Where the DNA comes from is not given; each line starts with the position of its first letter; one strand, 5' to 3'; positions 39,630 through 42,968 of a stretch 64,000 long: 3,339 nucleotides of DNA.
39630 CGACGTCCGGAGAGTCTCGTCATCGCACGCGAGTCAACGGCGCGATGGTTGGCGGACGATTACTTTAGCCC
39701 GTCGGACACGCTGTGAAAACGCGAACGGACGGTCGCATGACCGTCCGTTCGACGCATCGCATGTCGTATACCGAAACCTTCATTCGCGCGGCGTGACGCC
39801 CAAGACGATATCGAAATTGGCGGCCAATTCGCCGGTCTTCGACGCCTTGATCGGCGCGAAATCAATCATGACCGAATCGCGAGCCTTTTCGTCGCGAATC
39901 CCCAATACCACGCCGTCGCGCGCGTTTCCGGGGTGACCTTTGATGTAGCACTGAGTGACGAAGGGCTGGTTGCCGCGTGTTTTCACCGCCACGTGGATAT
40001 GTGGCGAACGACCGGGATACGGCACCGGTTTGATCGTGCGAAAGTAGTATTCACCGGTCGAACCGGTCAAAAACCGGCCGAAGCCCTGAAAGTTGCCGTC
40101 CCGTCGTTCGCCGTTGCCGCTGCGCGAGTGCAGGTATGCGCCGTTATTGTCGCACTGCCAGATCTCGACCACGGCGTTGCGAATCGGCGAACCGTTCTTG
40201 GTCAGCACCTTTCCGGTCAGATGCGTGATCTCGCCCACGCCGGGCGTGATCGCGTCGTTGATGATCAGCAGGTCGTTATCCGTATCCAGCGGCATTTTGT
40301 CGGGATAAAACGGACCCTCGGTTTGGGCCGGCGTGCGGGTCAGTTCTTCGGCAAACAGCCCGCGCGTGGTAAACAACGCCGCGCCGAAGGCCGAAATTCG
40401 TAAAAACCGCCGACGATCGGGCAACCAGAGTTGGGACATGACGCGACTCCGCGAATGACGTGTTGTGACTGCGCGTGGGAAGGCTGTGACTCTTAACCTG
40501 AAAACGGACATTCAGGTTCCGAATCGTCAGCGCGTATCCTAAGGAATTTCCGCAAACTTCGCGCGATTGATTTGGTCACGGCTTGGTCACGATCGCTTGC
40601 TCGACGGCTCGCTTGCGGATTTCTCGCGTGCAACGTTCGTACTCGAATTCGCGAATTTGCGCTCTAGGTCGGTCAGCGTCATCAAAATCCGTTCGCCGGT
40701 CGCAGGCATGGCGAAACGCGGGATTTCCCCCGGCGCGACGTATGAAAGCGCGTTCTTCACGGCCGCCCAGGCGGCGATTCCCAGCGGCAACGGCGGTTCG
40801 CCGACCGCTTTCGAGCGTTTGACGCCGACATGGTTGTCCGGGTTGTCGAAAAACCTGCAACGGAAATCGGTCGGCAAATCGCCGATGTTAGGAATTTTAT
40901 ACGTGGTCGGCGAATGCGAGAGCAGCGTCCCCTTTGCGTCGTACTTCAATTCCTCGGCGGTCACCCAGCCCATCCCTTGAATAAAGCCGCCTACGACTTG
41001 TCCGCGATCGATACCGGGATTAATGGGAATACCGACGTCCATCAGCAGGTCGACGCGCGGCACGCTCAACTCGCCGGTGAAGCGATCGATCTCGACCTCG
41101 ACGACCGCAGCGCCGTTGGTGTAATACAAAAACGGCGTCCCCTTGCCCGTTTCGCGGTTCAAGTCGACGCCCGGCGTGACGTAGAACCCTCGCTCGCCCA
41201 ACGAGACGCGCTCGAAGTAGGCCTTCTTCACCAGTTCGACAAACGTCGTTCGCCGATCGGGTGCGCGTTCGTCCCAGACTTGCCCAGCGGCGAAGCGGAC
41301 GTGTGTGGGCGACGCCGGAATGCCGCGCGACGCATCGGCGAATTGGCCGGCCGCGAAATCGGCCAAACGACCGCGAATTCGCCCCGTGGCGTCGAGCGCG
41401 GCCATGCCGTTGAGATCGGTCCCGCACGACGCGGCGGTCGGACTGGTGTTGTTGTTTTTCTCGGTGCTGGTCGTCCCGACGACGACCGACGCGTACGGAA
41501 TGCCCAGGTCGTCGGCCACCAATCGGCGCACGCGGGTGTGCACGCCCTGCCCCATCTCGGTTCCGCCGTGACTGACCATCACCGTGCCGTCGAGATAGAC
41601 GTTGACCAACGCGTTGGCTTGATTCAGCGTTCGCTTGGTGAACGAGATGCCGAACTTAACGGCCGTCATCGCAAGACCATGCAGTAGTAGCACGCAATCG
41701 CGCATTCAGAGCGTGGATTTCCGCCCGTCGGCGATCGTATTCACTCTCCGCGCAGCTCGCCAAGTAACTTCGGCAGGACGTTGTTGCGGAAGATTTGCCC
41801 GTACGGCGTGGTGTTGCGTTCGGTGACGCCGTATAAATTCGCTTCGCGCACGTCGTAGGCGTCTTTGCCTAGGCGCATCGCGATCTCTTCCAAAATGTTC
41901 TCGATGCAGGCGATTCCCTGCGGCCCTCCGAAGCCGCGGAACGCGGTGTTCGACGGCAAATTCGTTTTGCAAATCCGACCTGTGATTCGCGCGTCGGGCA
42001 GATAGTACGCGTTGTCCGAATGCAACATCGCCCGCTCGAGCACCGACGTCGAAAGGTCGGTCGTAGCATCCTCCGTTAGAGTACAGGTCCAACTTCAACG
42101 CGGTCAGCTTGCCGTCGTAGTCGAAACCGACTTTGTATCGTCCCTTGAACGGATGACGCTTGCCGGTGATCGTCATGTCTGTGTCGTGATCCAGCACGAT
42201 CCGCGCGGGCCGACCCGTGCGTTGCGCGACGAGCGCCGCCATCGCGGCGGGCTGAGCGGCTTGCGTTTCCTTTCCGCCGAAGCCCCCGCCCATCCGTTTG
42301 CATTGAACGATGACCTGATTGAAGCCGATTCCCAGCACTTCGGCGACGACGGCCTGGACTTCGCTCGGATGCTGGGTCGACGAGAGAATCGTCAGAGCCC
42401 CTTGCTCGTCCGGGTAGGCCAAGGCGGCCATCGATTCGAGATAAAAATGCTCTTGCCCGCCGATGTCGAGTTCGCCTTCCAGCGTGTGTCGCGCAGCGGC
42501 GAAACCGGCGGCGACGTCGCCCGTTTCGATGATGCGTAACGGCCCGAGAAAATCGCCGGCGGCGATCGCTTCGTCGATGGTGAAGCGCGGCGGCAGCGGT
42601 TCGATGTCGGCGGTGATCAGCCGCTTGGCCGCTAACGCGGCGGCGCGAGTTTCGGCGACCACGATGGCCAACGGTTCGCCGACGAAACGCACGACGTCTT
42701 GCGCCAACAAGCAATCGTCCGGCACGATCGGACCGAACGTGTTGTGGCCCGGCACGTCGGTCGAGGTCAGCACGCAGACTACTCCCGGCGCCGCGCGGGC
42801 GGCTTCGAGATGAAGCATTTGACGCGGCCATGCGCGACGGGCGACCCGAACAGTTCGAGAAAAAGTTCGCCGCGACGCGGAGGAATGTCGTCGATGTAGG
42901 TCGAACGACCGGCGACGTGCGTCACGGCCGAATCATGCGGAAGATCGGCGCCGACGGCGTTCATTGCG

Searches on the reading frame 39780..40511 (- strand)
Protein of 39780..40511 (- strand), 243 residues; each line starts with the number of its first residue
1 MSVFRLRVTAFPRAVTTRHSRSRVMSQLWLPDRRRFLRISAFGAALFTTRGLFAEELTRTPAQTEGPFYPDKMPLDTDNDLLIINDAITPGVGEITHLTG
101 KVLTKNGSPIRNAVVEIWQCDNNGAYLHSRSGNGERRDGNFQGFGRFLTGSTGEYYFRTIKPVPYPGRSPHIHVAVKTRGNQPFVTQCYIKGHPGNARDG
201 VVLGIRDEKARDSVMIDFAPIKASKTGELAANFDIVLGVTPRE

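Call 18: search_protein_families(library=pfam, proteins=[window:39780-40511:-])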
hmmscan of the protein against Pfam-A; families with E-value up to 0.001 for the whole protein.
window:39780-40511:- (243 aa): 1 family
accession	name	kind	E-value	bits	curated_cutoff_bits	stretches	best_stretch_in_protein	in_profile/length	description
PF00775.27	Dioxygenase_C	-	2.4e-23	82.9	27.3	1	65-237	2-180/182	Dioxygenase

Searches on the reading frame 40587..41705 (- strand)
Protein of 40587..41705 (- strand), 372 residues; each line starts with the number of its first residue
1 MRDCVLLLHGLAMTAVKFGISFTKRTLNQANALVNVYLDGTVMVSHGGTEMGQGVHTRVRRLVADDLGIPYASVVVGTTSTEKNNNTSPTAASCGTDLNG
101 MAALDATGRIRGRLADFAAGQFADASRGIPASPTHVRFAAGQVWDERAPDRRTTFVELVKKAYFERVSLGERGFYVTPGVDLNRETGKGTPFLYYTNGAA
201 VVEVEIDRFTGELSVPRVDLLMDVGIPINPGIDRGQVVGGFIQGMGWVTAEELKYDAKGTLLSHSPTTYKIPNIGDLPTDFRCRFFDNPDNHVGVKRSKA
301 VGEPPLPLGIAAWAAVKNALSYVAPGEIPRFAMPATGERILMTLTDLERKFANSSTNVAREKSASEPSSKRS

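Call 18: search_protein_families(library=pfam, proteins=[window:40587-41705:-])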
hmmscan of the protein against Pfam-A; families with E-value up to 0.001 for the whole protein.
window:40587-41705:- (372 aa): 1 family
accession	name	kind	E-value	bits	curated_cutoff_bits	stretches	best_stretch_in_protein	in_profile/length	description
PF20256.3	MoCoBD_2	-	6.3e-81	272.4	27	1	9-278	25-283/283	Molybdopterin cofactor-binding domain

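Call 19: find_encoding_contigs(protein=window:40587-41705:-, flank=6000, max_places=6)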
Protein window:40587-41705:- (372 aa): no gene with exactly this product is on record in the collection.

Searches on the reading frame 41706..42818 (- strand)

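Call 18: search_protein_families(library=pfam, proteins=[window:41706-42818:-])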
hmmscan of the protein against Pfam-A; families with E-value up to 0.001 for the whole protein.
window:41706-42818:- (370 aa): 2 families
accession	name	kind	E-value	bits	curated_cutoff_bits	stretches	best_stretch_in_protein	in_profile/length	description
PF02738.23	MoCoBD_1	-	1.3e-58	198.4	27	1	97-253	13-169/244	Molybdopterin cofactor-binding domain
PF01315.27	Ald_Xan_dh_C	-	4.4e-14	53.2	31.3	1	2-76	33-110/110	Aldehyde oxidase and xanthine dehydrogenase, a/b hammerhead domain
